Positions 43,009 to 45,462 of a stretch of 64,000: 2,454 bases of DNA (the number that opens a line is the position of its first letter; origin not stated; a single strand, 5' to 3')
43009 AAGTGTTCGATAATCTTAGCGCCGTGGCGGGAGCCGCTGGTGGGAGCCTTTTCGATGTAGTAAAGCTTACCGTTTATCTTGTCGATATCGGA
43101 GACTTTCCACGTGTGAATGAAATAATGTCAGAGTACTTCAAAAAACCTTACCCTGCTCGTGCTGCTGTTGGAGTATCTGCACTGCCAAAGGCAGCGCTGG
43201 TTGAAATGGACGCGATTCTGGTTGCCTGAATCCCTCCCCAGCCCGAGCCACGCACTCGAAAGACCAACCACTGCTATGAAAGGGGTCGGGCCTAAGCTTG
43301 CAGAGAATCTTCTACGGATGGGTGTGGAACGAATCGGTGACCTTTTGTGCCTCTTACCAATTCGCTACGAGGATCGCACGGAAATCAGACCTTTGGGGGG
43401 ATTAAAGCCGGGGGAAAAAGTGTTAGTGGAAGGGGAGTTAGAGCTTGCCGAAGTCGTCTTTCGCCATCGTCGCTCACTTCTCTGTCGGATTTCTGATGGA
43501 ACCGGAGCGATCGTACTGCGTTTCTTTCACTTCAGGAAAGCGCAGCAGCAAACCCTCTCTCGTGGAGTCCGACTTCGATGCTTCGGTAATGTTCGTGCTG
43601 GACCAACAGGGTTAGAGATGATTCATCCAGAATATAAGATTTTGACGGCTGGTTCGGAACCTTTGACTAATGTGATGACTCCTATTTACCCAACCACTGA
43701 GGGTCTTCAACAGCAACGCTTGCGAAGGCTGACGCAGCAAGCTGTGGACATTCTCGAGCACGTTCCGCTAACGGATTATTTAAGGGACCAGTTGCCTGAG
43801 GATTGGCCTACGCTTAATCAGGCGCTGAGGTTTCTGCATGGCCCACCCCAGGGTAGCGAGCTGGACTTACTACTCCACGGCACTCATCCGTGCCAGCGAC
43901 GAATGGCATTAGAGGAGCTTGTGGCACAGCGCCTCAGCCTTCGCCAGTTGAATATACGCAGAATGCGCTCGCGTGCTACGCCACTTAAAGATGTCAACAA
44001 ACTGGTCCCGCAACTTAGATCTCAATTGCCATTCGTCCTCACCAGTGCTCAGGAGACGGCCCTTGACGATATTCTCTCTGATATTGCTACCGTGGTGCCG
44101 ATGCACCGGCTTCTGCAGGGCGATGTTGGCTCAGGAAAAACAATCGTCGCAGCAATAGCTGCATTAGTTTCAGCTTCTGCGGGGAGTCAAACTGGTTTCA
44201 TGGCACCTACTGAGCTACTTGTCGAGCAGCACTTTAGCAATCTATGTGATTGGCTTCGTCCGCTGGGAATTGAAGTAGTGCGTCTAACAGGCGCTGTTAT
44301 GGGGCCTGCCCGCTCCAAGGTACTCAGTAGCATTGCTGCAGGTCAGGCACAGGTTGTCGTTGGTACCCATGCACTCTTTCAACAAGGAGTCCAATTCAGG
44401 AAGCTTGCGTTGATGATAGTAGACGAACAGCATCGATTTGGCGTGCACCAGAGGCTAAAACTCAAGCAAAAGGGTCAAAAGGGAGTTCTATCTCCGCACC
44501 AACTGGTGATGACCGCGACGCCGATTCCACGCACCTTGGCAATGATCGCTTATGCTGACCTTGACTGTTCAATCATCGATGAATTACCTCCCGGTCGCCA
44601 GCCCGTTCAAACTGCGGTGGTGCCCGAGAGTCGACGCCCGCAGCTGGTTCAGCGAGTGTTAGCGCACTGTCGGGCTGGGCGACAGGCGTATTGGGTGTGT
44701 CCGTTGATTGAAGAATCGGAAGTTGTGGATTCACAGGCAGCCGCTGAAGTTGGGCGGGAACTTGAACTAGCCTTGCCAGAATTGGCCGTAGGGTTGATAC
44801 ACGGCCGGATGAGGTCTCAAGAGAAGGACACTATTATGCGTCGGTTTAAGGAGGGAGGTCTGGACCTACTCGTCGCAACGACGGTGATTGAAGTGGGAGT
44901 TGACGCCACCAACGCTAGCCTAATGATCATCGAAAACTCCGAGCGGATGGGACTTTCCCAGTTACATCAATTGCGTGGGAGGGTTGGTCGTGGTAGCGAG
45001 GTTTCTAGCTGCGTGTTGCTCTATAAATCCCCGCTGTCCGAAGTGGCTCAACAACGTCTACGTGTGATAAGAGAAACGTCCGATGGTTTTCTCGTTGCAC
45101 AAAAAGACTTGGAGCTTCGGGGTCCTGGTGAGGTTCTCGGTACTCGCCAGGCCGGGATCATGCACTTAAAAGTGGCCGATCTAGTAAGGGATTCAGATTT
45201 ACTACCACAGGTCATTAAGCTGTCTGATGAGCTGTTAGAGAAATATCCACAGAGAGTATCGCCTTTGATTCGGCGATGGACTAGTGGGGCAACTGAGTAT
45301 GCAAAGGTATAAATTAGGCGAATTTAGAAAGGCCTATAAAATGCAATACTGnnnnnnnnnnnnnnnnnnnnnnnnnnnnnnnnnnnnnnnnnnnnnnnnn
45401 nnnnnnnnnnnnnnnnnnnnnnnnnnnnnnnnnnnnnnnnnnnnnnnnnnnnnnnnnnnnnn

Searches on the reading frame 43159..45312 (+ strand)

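Call 73: search_protein_families(library=ncbifam, proteins=[window:43159-45312:+], max_evalue=1e-20)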
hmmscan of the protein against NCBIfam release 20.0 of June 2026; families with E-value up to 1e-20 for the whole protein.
window:43159-45312:+ (717 aa): 11 families
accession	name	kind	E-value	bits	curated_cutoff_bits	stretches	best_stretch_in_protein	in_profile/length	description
NF008163.0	PRK10917.1-1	equivalog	1.9e-296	985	796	1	33-716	7-691/692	ATP-dependent DNA helicase RecG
NF008166.0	PRK10917.1-4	equivalog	2.4e-253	842.3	864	1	42-716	18-704/705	ATP-dependent DNA helicase RecG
NF008168.0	PRK10917.2-2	equivalog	5.6e-226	752.5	718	1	29-698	105-768/795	ATP-dependent DNA helicase RecG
NF008165.0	PRK10917.1-3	equivalog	1.4e-210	701.3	711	1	32-698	5-665/692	ATP-dependent DNA helicase RecG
TIGR00643.1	recG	equivalog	3.1e-205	683.6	659.4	1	55-685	2-625/629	ATP-dependent DNA helicase RecG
NF008164.0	PRK10917.1-2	equivalog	1.3e-198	661.6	785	1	33-698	11-676/704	ATP-dependent DNA helicase RecG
NF008170.0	PRK10917.2-4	equivalog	1.1e-184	615.7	975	1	30-697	126-800/826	ATP-dependent DNA helicase RecG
NF008167.0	PRK10917.2-1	equivalog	7.1e-149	497.2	995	1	43-698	12-718/744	ATP-dependent DNA helicase RecG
TIGR00580.2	mfd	equivalog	7.1e-109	365.5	800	1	224-668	364-800/907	transcription-repair coupling factor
NF008169.0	PRK10917.2-3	equivalog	7.6e-84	282.4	555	1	48-685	8-599/610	ATP-dependent DNA helicase RecG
NF007966.0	PRK10689.1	equivalog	1.4e-71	241.6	1329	1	287-669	594-968/1148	transcription-repair coupling factor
